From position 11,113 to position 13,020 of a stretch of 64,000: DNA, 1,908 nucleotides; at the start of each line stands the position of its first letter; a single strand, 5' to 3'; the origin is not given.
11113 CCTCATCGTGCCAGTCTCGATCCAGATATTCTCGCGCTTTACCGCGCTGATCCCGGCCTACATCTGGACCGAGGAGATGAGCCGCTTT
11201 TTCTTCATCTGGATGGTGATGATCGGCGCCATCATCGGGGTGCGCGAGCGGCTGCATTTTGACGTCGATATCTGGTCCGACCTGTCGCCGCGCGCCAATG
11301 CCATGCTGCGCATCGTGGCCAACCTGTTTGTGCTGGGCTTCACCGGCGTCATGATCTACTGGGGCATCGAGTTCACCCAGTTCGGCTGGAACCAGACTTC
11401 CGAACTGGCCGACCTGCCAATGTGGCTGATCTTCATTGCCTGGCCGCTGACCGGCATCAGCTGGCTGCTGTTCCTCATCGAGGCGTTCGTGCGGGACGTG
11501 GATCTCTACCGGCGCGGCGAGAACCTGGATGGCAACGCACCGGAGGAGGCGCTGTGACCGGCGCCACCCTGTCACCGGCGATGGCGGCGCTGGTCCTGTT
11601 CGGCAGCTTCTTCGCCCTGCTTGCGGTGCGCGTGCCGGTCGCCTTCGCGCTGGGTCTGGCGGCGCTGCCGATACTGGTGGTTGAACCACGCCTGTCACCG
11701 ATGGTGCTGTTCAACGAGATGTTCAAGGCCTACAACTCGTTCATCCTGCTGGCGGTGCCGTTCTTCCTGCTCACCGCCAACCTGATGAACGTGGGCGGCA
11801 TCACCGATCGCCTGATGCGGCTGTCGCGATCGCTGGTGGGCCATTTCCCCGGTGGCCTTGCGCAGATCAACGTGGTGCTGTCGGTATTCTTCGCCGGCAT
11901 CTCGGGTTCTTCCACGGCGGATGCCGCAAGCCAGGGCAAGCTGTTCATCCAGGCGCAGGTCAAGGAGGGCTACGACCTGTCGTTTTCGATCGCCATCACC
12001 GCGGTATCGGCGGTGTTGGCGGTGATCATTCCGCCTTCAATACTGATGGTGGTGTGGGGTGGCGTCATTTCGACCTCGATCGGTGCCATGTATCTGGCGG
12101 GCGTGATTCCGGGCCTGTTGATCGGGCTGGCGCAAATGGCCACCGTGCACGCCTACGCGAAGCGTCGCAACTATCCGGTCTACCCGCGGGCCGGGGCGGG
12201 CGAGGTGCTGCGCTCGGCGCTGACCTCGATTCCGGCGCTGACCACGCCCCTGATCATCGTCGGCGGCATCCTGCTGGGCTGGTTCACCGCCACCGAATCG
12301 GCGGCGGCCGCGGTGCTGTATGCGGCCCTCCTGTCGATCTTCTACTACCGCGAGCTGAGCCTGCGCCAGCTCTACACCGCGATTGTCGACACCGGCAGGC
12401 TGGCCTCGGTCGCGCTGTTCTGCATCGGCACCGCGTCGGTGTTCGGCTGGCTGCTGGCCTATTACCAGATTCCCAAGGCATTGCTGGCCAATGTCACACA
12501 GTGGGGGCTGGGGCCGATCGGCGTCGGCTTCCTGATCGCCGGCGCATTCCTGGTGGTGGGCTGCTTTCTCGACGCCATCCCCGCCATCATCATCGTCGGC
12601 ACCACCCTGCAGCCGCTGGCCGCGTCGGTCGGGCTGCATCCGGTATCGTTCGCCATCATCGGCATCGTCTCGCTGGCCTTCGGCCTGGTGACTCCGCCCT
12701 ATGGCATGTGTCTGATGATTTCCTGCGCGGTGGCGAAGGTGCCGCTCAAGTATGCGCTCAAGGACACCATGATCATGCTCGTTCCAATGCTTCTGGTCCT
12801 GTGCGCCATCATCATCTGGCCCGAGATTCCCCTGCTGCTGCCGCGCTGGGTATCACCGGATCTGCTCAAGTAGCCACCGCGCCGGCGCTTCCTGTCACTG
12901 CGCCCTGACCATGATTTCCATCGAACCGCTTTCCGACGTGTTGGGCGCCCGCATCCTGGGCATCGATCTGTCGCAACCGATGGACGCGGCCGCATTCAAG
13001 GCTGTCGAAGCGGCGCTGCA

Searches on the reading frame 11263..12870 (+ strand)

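Call 88: search_protein_families(library=pfam, proteins=[window:11263-12870:+], max_evalue=0.00001)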
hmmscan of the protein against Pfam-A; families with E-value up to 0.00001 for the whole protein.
window:11263-12870:+ (536 aa): 1 family
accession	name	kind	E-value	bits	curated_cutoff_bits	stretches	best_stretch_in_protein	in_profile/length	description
PF06808.19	DctM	-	2.1e-95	320.4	23.8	1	113-521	1-412/413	Tripartite ATP-independent periplasmic transporter, DctM component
